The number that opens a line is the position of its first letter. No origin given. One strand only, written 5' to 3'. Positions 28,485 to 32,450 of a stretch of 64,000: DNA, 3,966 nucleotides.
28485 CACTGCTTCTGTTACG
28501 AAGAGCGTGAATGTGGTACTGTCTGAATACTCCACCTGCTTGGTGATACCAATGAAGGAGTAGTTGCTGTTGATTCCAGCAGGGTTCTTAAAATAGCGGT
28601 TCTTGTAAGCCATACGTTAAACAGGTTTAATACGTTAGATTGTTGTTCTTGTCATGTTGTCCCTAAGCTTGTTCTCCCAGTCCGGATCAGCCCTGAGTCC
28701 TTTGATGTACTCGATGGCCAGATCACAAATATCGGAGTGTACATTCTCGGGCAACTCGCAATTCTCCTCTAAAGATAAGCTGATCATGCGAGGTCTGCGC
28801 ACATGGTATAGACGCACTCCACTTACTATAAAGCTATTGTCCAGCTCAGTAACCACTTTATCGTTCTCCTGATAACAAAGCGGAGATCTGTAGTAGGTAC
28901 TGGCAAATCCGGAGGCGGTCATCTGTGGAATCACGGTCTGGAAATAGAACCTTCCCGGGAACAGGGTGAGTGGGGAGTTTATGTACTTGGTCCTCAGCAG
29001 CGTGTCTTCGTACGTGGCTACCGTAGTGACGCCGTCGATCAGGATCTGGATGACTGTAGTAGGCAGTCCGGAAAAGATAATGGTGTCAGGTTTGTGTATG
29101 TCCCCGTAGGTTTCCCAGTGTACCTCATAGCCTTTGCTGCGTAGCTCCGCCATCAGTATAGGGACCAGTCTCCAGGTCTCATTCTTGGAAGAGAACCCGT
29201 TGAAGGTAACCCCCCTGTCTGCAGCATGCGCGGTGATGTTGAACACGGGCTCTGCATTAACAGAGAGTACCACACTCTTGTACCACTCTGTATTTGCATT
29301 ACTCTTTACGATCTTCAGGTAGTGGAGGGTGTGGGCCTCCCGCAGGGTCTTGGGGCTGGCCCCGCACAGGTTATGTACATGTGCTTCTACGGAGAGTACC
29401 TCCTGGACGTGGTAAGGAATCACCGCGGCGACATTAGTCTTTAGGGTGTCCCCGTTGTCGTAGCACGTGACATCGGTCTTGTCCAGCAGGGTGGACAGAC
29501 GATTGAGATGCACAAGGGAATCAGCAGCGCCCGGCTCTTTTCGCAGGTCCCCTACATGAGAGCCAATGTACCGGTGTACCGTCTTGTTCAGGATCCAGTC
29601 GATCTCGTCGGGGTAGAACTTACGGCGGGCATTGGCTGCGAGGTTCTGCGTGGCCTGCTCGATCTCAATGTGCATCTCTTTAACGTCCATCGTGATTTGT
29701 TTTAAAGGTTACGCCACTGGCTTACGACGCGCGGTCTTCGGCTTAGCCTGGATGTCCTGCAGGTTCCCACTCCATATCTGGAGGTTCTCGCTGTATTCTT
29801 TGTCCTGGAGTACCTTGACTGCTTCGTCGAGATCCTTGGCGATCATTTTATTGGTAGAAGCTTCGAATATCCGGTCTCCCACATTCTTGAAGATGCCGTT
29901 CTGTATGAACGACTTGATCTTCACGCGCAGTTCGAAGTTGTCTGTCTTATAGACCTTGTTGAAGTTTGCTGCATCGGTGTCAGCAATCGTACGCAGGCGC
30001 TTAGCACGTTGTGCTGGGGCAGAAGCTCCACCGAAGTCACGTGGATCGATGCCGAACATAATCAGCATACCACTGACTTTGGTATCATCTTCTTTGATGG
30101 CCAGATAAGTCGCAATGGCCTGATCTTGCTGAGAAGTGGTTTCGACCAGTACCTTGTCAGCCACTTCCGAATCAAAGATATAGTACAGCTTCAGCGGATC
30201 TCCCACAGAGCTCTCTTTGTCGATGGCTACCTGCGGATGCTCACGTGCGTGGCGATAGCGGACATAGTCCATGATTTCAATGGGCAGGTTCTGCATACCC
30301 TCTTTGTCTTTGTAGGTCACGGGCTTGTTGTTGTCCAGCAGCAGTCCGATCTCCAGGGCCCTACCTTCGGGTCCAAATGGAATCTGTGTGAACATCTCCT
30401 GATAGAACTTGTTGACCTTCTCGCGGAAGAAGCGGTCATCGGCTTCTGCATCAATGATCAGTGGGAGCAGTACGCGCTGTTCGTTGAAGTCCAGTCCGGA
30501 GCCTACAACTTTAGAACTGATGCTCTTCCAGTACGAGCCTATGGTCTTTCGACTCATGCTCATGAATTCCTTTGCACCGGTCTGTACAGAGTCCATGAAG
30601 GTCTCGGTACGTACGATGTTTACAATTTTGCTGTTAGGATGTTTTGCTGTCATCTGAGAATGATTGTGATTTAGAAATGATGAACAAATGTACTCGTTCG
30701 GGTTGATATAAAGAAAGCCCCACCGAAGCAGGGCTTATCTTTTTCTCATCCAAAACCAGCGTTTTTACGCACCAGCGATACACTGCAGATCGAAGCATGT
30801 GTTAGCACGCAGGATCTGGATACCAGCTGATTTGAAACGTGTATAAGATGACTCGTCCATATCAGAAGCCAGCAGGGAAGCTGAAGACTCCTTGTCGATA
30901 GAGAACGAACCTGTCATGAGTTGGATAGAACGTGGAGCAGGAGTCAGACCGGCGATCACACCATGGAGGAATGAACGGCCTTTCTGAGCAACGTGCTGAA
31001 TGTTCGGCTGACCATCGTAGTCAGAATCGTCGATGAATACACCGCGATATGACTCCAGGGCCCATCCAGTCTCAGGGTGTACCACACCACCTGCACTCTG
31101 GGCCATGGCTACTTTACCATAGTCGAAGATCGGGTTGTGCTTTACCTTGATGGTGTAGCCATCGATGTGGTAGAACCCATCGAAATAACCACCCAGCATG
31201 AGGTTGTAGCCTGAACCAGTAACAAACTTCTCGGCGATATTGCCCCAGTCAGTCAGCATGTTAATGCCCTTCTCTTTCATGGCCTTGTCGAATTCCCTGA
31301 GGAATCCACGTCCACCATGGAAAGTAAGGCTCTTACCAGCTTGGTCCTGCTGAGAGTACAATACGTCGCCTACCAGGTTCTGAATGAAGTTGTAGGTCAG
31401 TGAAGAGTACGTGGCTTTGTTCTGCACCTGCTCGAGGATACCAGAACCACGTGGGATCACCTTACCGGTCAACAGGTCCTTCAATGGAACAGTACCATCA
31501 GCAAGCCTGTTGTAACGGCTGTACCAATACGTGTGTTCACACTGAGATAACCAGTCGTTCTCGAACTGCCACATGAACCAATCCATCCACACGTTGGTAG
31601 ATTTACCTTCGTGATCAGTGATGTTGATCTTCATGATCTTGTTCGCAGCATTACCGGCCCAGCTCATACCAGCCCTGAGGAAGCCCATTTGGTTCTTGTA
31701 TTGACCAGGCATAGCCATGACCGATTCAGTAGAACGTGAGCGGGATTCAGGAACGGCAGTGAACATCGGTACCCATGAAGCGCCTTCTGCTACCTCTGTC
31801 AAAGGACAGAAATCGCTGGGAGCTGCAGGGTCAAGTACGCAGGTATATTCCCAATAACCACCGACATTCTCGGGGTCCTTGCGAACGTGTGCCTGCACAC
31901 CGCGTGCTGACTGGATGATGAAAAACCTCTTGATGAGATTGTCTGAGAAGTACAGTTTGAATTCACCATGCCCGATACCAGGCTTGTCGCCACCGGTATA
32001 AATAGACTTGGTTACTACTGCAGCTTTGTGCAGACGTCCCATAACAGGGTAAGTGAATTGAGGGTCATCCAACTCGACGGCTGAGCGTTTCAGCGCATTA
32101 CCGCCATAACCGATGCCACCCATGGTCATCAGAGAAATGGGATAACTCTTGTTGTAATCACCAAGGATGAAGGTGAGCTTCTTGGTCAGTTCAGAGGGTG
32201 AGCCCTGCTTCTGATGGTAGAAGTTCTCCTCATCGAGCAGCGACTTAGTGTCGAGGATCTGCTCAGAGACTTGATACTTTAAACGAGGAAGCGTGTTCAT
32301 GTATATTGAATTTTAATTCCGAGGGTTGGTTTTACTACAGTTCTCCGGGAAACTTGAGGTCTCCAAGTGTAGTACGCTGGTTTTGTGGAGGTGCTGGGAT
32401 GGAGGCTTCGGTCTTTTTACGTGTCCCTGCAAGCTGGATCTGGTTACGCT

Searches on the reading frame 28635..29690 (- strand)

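Call 8: search_protein_families(library=phrogs, proteins=[window:28635-29690:-], max_evalue=0.001)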
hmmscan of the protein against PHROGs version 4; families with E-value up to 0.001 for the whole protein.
window:28635-29690:- (351 aa): 1 family
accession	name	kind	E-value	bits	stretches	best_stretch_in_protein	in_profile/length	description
phrog_15924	-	unknown function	1.6e-05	25.6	0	304-338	188-222/235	-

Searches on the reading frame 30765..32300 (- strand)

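Call 8: search_protein_families(library=phrogs, proteins=[window:30765-32300:-], max_evalue=0.001)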
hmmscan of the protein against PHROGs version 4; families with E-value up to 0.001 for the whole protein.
window:30765-32300:- (511 aa): 1 family
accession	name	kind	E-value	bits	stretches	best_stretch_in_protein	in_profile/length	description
phrog_11589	-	head and packaging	7.3e-75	253.3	1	31-507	29-492/495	major head protein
